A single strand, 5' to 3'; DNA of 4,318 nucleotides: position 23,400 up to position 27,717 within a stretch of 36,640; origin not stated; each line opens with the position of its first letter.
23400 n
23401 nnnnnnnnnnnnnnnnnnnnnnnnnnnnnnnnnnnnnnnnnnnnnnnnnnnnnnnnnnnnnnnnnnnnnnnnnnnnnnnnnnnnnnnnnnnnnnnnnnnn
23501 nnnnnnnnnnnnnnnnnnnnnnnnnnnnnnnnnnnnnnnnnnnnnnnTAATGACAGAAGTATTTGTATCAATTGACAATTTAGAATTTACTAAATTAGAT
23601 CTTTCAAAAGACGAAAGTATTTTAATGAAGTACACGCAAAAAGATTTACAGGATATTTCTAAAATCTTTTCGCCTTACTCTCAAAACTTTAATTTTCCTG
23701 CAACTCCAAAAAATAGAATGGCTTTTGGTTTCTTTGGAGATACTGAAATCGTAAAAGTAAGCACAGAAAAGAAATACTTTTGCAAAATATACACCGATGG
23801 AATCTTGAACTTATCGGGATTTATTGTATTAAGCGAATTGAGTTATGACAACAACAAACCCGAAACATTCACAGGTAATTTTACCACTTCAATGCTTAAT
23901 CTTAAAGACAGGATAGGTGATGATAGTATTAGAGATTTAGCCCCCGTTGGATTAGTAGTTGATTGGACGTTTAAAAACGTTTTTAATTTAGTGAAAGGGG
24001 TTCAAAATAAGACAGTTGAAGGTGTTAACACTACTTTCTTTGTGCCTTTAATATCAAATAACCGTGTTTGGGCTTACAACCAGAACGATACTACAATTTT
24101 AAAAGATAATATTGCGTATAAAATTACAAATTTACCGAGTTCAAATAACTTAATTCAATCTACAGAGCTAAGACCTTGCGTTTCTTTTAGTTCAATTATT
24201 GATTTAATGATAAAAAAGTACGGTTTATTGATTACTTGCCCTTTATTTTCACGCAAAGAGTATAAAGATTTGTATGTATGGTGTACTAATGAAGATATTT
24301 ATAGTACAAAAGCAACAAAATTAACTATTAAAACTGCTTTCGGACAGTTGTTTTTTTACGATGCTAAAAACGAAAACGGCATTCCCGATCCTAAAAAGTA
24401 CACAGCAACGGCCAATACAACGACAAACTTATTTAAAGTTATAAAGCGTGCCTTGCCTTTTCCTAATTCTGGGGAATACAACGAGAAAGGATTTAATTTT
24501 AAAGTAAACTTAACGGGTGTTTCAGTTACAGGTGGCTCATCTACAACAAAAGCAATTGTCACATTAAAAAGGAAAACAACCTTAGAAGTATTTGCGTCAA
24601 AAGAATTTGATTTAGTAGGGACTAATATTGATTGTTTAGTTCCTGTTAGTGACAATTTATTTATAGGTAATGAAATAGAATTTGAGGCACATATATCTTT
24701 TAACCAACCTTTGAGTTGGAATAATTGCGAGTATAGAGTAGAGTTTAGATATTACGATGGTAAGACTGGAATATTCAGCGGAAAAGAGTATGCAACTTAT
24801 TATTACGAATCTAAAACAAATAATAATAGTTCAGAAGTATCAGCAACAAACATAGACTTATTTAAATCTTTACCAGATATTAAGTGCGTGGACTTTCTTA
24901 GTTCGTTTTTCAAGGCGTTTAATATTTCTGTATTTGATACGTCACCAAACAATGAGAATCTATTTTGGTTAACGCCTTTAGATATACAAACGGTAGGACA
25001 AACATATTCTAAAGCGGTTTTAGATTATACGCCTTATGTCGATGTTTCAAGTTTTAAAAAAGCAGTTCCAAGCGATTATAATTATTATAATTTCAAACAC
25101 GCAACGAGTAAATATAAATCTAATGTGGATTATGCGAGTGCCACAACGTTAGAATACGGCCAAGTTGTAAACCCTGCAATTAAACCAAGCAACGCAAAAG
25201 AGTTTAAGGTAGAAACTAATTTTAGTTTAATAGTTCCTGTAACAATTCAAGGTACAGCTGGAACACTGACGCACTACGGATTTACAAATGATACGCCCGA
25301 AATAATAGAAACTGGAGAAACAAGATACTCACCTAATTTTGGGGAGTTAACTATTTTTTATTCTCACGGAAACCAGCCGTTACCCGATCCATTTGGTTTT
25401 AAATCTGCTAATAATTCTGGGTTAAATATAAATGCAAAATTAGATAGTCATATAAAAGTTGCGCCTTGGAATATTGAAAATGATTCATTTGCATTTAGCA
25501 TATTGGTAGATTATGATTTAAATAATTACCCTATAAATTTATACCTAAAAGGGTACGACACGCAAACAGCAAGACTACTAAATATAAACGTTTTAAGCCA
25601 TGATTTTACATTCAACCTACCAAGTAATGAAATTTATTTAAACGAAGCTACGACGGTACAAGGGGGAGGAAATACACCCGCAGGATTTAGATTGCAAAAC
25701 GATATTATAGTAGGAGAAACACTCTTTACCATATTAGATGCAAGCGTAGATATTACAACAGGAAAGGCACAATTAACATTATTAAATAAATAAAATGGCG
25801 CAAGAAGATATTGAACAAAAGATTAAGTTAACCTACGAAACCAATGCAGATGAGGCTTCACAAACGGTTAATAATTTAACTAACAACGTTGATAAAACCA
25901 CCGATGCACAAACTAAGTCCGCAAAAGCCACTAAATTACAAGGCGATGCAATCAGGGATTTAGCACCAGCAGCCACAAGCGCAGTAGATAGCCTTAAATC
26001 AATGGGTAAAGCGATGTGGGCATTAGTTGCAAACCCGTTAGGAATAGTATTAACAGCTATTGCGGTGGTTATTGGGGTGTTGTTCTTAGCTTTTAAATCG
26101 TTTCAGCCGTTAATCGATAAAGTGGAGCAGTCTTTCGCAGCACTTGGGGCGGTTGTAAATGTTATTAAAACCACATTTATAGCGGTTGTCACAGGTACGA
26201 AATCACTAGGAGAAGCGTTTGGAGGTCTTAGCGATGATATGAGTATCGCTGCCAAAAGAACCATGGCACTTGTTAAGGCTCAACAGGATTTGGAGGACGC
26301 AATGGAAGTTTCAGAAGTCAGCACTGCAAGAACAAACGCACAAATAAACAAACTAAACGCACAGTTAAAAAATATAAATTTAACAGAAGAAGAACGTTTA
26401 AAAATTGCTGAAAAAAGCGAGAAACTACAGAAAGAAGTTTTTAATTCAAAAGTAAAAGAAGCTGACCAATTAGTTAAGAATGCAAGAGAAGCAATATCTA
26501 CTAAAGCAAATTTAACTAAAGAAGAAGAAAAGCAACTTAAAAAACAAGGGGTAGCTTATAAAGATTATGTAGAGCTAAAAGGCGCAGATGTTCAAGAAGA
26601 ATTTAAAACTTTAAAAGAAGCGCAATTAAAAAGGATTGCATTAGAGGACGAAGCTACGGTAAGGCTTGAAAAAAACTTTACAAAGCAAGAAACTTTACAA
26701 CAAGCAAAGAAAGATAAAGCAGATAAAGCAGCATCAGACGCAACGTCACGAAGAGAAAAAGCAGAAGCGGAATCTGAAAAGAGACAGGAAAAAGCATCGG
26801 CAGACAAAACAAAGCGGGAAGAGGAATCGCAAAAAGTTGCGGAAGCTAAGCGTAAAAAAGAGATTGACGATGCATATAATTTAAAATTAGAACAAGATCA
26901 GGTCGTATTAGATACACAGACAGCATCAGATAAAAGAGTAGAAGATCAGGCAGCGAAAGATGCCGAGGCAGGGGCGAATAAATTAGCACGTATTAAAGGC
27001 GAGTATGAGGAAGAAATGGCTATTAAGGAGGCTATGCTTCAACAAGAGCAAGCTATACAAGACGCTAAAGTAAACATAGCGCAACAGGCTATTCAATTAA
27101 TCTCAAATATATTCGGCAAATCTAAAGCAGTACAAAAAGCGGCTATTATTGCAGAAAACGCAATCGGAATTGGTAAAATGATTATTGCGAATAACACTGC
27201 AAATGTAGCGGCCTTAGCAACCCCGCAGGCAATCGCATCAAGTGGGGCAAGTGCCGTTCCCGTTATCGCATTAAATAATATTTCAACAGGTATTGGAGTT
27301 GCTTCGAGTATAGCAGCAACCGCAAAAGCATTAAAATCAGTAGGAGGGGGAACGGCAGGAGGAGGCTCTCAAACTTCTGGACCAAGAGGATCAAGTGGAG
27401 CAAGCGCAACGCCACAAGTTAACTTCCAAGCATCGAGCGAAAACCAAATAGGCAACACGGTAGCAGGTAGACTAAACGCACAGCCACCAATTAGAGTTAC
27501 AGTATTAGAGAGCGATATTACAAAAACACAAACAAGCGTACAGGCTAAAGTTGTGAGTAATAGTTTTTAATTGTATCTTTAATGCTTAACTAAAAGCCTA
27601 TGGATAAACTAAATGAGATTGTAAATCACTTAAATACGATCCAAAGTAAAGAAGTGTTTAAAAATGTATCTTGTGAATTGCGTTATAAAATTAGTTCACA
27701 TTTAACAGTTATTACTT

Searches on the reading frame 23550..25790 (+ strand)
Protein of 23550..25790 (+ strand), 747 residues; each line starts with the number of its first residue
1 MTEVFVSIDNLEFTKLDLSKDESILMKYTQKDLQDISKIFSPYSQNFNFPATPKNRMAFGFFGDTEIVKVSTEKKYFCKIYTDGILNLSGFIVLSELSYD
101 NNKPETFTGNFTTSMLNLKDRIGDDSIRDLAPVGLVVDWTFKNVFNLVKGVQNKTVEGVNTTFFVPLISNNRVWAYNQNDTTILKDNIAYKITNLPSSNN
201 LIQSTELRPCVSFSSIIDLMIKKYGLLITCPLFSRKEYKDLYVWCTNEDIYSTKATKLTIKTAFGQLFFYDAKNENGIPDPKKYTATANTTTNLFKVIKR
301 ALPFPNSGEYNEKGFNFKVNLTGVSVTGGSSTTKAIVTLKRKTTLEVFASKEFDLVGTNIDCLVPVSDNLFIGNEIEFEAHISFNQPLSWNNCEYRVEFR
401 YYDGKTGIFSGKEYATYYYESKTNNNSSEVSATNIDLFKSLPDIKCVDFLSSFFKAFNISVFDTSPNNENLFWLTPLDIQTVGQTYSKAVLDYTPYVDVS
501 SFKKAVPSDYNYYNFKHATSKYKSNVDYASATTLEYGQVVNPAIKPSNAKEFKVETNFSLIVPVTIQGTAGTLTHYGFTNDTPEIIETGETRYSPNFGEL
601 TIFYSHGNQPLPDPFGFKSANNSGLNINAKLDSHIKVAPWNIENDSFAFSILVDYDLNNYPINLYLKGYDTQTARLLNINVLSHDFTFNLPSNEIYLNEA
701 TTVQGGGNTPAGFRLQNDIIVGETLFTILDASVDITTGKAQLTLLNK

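Call 58: search_protein_families(library=phrogs, proteins=[window:23550-25790:+], max_evalue=0.00001)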
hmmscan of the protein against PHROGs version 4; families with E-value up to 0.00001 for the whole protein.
window:23550-25790:+ (747 aa): 1 family
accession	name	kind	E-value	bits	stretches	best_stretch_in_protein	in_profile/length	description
phrog_38559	-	unknown function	4.4e-15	56.1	1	10-245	10-236/754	-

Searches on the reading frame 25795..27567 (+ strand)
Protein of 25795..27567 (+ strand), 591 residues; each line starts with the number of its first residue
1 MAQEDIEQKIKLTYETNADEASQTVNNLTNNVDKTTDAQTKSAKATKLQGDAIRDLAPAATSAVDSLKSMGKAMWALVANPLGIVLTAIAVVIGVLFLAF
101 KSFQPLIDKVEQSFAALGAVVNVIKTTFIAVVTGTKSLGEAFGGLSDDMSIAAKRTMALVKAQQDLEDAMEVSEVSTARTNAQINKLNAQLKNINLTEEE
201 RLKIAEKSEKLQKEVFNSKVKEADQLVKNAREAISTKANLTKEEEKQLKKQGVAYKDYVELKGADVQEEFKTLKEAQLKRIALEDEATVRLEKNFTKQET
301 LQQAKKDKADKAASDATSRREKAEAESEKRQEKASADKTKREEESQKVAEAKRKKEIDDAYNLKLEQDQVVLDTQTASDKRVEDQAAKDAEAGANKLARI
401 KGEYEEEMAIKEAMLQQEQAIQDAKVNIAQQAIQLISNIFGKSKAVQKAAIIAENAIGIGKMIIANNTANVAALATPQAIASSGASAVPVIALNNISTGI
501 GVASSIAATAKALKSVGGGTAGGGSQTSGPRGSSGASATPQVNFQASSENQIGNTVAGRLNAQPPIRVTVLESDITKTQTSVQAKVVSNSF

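Call 58: search_protein_families(library=phrogs, proteins=[window:25795-27567:+], max_evalue=0.00001)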
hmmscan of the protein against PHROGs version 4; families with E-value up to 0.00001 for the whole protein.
window:25795-27567:+ (591 aa): 1 family
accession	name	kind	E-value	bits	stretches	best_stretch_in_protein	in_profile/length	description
phrog_1538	-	tail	2.3e-10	40.8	1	18-524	215-703/811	tail length tape measure protein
